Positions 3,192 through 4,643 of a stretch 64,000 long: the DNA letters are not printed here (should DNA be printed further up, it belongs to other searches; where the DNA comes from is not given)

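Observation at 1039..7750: Hdr/Mvh-type electron-transfer module joined to an HcnABC/OoxAB/archaeal-PDH-type amino-acid dehydrogenase: candidate electron-bifurcating (confurcating) proline oxidation system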

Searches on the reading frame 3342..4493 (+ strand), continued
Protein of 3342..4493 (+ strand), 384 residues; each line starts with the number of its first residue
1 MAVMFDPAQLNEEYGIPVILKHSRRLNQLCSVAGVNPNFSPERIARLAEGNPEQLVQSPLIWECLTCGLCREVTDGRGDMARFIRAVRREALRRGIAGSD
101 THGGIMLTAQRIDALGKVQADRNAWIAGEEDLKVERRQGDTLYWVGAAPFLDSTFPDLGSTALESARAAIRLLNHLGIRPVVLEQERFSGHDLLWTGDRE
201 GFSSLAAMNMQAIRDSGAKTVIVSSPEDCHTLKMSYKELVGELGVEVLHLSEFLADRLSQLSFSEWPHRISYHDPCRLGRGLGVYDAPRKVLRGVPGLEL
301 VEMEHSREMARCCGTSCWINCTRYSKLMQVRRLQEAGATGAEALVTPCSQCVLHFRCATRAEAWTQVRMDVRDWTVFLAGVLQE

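Call 26: find_encoding_contigs(protein=P0066, flank=10000, max_places=1)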
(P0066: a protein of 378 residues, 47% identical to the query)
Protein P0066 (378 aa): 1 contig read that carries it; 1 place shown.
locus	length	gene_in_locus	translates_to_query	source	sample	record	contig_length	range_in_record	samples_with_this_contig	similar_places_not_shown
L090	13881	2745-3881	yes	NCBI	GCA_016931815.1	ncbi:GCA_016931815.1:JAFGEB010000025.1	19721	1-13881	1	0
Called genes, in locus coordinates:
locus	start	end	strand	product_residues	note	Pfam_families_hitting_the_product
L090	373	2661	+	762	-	PF14691:Fer4_20, PF00037:Fer4 (faint), PF07992:Pyr_redox_2, PF13450:NAD_binding_8, PF13738:Pyr_redox_3, PF12838:Fer4_7 (weak), PF14697:Fer4_21, PF02662:FlpD, +3 more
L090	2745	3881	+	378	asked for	PF02754:CCG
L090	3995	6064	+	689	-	PF13510:Fer2_4, PF01494:FAD_binding_3 (faint), PF07992:Pyr_redox_2, PF12831:FAD_oxidored (weak), PF00037:Fer4 (faint), PF12838:Fer4_7 (weak), PF13187:Fer4_9 (weak), PF04324:Fer2_BFD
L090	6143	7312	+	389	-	PF00890:FAD_binding_2 (faint), PF01266:DAO, PF03486:HI0933_like (faint), PF12831:FAD_oxidored (faint)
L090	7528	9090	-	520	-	PF00015:MCPsignal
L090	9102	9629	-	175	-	PF13689:DUF4154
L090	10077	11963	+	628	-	PF07715:Plug, PF00593:TonB_dep_Rec_b-barrel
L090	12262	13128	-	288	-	PF08668:HDOD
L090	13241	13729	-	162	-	PF00710:Asparaginase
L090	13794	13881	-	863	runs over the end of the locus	PF00092:VWA (weak), PF13519:VWA_2, PF00092:VWA, PF13519:VWA_2, PF13768:VWA_3, PF07090:GATase1_like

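Call 48: search_protein_families(library=ncbifam, proteins=[L004:15576-17942:+, L008:3249-4280:+, L008:2044-3033:-, L008:6070-7701:+, L004:18166-20208:+, L008:4291-5061:-], max_evalue=1e-20)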
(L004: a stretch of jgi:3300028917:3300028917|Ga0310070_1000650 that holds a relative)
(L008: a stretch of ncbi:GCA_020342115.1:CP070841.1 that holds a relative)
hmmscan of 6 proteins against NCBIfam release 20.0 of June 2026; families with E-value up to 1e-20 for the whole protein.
L004:15576-17942:+ (789 aa): 9 families
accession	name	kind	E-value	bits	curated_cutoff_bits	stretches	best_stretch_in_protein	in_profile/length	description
NF043068.1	glycl_HYPD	equivalog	0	1336.9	1100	1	5-786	1-782/784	trans-4-hydroxy-L-proline dehydratase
TIGR01774.1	PFL2-3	subfamily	6.9e-201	669.5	678.2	1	4-788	2-786/786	formate C-acetyltransferase/glycerol dehydratase family glycyl radical enzyme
NF048011.1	SfplDhtHpsGDes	equivalog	1.4e-175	585.9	1000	1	3-787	21-820/821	(2S)-3-sulfopropanediol dehydratase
NF007437.0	PRK09983.1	equivalog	1.3e-157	526.2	1109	1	4-788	1-765/765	formate C-acetyltransferase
TIGR04394.1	choline_CutC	equivalog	2.1e-156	522.7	1050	1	5-785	2-785/789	choline trimethylamine-lyase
NF048009.1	SfplDhtHpfGKleb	equivalog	9.8e-151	503.6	1000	1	6-784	26-820/824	(2S)-3-sulfopropanediol dehydratase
NF033718.1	indole_decarb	equivalog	2.9e-122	409.6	1100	2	105-587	156-644/868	indoleacetate decarboxylase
NF033715.1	glycyl_HPDL_Lrg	equivalog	4.3e-101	339.2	1150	2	118-587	180-678/901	4-hydroxyphenylacetate decarboxylase large subunit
TIGR01255.1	pyr_form_ly_1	equivalog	1.5e-39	136.1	994.2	1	256-787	237-742/744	formate C-acetyltransferase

L008:3249-4280:+ (344 aa): 6 families
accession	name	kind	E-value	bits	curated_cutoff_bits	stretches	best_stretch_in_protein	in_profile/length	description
NF045511.1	TransHydProDhtase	equivalog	1.2e-123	412.5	540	1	14-344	5-335/335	trans-3-hydroxy-L-proline dehydratase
NF010576.0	PRK13969.1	equivalog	1e-114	383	556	1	14-343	5-334/335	proline racemase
NF010578.0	PRK13971.1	equivalog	3.6e-91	305.7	376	1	16-343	6-332/333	4-hydroxyproline epimerase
NF047722.1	T3LHypDht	equivalog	4.1e-82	276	550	1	14-343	5-335/341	trans-3-hydroxy-L-proline dehydratase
NF052296.1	HdxProlEpimProt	equivalog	7.5e-61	206.2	450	1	17-341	2-308/309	4-hydroxyproline epimerase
NF010577.0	PRK13970.1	equivalog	3.8e-47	161.1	442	1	14-341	3-309/311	4-hydroxyproline epimerase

L008:2044-3033:- (329 aa): 13 families
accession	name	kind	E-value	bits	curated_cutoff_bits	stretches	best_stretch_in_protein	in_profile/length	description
NF006379.0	PRK08618.1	equivalog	9e-112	373.6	417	1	3-329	2-326/326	ornithine cyclodeaminase family protein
TIGR02371.1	ala_DH_arch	equivalog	2.2e-83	280.1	409.15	1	2-329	2-324/325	alanine dehydrogenase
NF004793.0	PRK06141.1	equivalog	6e-78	262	322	1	3-319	2-312/314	bifunctional Delta(1)-pyrroline-2-carboxylate/Delta(1)-piperideine-2-carboxylate reductase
NF006141.0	PRK08291.1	equivalog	6.4e-69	232.4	408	1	2-327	4-328/330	cyclodeaminase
TIGR02992.1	ectoine_eutC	equivalog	1.8e-63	214.6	471.65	1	2-325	1-323/326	ectoine utilization protein EutC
NF005296.0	PRK06823.1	equivalog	2.3e-54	184.5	438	1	3-318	2-313/315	ornithine cyclodeaminase family protein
NF045643.1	ImmsucRedBhcD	equivalog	3.8e-53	180.9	500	1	4-329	3-321/321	iminosuccinate reductase BhcD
NF005603.0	PRK07340.1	equivalog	5.1e-52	177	266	1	2-317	4-302/307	delta(1)-pyrroline-2-carboxylate reductase family protein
TIGR03944.1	dehyd_SbnB_fam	equivalog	8.4e-47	159.8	326.9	1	4-328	3-325/327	2,3-diaminopropionate biosynthesis protein SbnB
NF005762.1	PRK07589.1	equivalog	7.3e-42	143.5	350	1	47-329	49-320/334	ornithine cyclodeaminase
NF045512.1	PyrPipCarbRedLhpI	equivalog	7e-39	133.8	400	1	4-316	2-295/298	bifunctional Delta(1)-pyrroline-2-carboxylate/Delta(1)-piperideine-2-carboxylate reductase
NF004848.0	PRK06199.1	subfamily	1.3e-33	116.7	362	1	54-329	80-372/379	tyramine oxidase subunit B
NF005011.0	PRK06407.1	subfamily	1.9e-29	102.8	337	1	5-317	5-298/302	ornithine cyclodeaminase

L008:6070-7701:+ (544 aa): 35 families (the best 25 are shown)
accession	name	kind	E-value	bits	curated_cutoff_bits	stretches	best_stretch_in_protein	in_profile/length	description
TIGR01236.1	D1pyr5carbox1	equivalog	3.6e-240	798.1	613.6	1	13-541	2-532/533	L-glutamate gamma-semialdehyde dehydrogenase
NF002852.0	PRK03137.1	subfamily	7.8e-107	358.2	648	1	12-530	6-514/514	L-glutamate gamma-semialdehyde dehydrogenase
TIGR01237.1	D1pyr5carbox2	equivalog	3.8e-98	329.5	659.65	1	31-530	23-511/511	L-glutamate gamma-semialdehyde dehydrogenase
NF008869.0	PRK11904.1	equivalog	2.1e-78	264.2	747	1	24-529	535-1027/1042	bifunctional proline dehydrogenase/L-glutamate gamma-semialdehyde dehydrogenase PutA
TIGR01238.1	D1pyr5carbox3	equivalog_domain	9.7e-68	228.9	485.2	1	25-522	20-497/500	L-glutamate gamma-semialdehyde dehydrogenase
NF008772.0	PRK11809.1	equivalog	2.7e-64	217.4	1750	1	46-524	650-1110/1318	trifunctional transcriptional regulator/proline dehydrogenase/L-glutamate gamma-semialdehyde dehydrogenase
NF042993.1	AlphKGSA_gudD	equivalog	3.9e-61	207.3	770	1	52-508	15-460/481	alpha-ketoglutaric semialdehyde dehydrogenase GucD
NF006916.0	PRK09407.1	equivalog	4.5e-55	187.2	521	1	67-534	44-498/526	succinic semialdehyde dehydrogenase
TIGR01804.1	BADH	equivalog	8.3e-55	186.1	668.6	1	53-509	10-453/467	betaine-aldehyde dehydrogenase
NF010000.0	PRK13473.1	subfamily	9e-54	182.8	615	1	45-507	5-452/475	aminobutyraldehyde dehydrogenase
NF052305.1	DioxValDhHalo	equivalog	2.7e-51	174.9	750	1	52-508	16-460/483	2,5-dioxovalerate dehydrogenase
TIGR02299.1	HpaE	equivalog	3.5e-51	174.3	638.35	1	46-512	4-461/488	5-carboxymethyl-2-hydroxymuconate semialdehyde dehydrogenase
NF040792.1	glyc_ald_dh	equivalog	1.1e-49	169.7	760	1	66-491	25-439/488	D-glyceraldehyde dehydrogenase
NF009725.0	PRK13252.1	equivalog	1.2e-49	169.1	593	1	52-509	18-461/488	betaine-aldehyde dehydrogenase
NF045736.1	PaDhStyDRhodo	equivalog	4.1e-45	154.2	800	1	73-509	34-459/479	phenylacetaldehyde dehydrogenase StyD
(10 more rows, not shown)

L004:18166-20208:+ (681 aa): 3 families
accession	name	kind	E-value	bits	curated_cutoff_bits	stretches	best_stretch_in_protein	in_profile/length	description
NF050156.1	CapLactmsAlpCapA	equivalog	2.4e-164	548.3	1000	1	2-675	1-686/689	caprolactamase subunit alpha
NF042975.2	AcphenoCarb_ApcC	equivalog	1.9e-89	300.8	1500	1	4-673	11-708/733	acetophenone carboxylase subunit gamma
NF042960.1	AcphenoCarb_ApcA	equivalog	1.7e-68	231.5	1250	1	140-673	128-654/658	acetophenone carboxylase subunit alpha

L008:4291-5061:- (256 aa): 0 families

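Call 60: predict_structure(alignment_id=A1)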
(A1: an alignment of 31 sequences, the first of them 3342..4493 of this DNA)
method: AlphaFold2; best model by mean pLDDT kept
length: 384 residues; sequences in the alignment: 31
mean_pLDDT: 90.6   pTM: 0.90
mean pLDDT of the five models: 90.6, 89.9, 89.8, 88.3, 87.3
residues with pLDDT >= 90: 272; 70-90: 92; 50-70: 18; < 50: 2
segments of 3 or more residues with pLDDT < 50: none
pLDDT, mean of each block of 10 residues (from residue 1): 69 94 95 93 95 91 92 95 94 80 76 79 81 93 92 83 94 98 89 92 95 96 96 95 95 98 98 93 95 98 91 72 86 95 94 89 84 97 93
secondary structure, 60 per line:
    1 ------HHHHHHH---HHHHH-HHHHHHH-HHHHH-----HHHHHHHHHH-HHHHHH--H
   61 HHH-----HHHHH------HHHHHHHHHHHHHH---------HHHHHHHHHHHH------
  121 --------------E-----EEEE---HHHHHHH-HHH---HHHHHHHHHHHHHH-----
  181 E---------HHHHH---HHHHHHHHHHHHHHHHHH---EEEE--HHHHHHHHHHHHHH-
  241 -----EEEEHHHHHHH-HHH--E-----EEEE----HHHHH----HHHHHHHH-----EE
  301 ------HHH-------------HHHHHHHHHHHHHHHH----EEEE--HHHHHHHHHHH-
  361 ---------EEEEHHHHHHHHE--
elements in order: H7-13 H17-21 H23-29 H31-35 H41-50 H52-57 H60-63 H69-73 H80-93 H103-114 E141-144 H148-154 H162-175 H191-195 H199-216 E220-223 H226-239 E246-249 H250-256 E269-272 H277-281 H286-293 H323-338 E343-346 H349-359 E370-373 H374-381

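Call 63: fold_search(model_id=the predicted structure, library=pdb)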
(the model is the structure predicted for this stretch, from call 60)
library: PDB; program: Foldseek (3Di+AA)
matches with E <= 10: 506; with E <= 0.001: 18
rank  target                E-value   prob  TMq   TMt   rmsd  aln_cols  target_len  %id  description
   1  9ojn                  3.9e-13  1.00  0.75  0.40   4.0       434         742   23  Structure of Mycobacterium smegmatis EtfD (released 2025-05-21)
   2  9a6l_A                1.3e-09  1.00  0.50  0.79   3.7       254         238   18  Integrative model of LUTA-LUTB by crosslinking MS and deep learning (released 2024-09-18)
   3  8rvy_B                1.1e-06  1.00  0.50  0.65   4.6       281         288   17  CryoEM structure of the Elp-Hdr complex of Methanothermobacter marburgensis state 1 (composite structure) (released 2025-05-14)
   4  8rwn_B                1.2e-06  1.00  0.51  0.68   3.6       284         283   16  CryoEM structure of the Hdr(ABC)2 subunits of the Elp-Hdr complex of Methanothermobacter marburgensis (released 2025-05-14)
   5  8rvu_B                7.9e-06  1.00  0.50  0.66   4.6       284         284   18  CryoEM structure of the Elp-Hdr complex of Methanothermobacter marburgensis state 2 (composite structure) (released 2025-05-14)
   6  5odc_B                1.1e-05  1.00  0.50  0.64   4.7       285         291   14  Heterodisulfide reductase / [NiFe]-hydrogenase complex from Methanothermococcus thermolithotrophicus at 2.3 A resoluti (released 2017-08-30)
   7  8rvy_b                2.3e-05  1.00  0.51  0.66   3.7       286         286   17  CryoEM structure of the Elp-Hdr complex of Methanothermobacter marburgensis state 1 (composite structure) (released 2025-05-14)
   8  7bkb_B                6.1e-05  1.00  0.49  0.62   5.1       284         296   13  Formate dehydrogenase - heterodisulfide reductase - formylmethanofuran dehydrogenase complex from Methanospirillum hun (released 2021-09-29)
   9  3kwl                  7.5e-05  1.00  0.59  0.47   8.7       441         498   12  Crystal structure of a hypothetical protein from Helicobacter pylori (released 2010-12-01)
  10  3s7z_B                3.2e-04  1.00  0.29  0.41   7.9       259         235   14  Crystal Structure of Putative Aspartate Racemase from Salmonella Typhimurium Complexed with Succinate (released 2011-10-05)
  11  2zsk_A                3.5e-04  1.00  0.29  0.42   8.8       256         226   12  Crystal structure of PH1733, an aspartate racemase homologue, from Pyrococcus horikoshii OT3 (released 2008-10-21)
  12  3s81_C                5.8e-04  1.00  0.30  0.41   8.1       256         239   13  Crystal Structure of Putative Aspartate Racemase from Salmonella Typhimurium (released 2011-06-15)
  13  3ojc_A                5.8e-04  1.00  0.30  0.42   8.5       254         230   16  Crystal structure of a putative Asp/Glu Racemase from Yersinia pestis (released 2010-09-15)
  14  3s7z_A                5.8e-04  1.00  0.28  0.40   8.2       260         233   13  Crystal Structure of Putative Aspartate Racemase from Salmonella Typhimurium Complexed with Succinate (released 2011-10-05)
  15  3s81_A                7.0e-04  1.00  0.29  0.41   7.9       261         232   14  Crystal Structure of Putative Aspartate Racemase from Salmonella Typhimurium (released 2011-06-15)
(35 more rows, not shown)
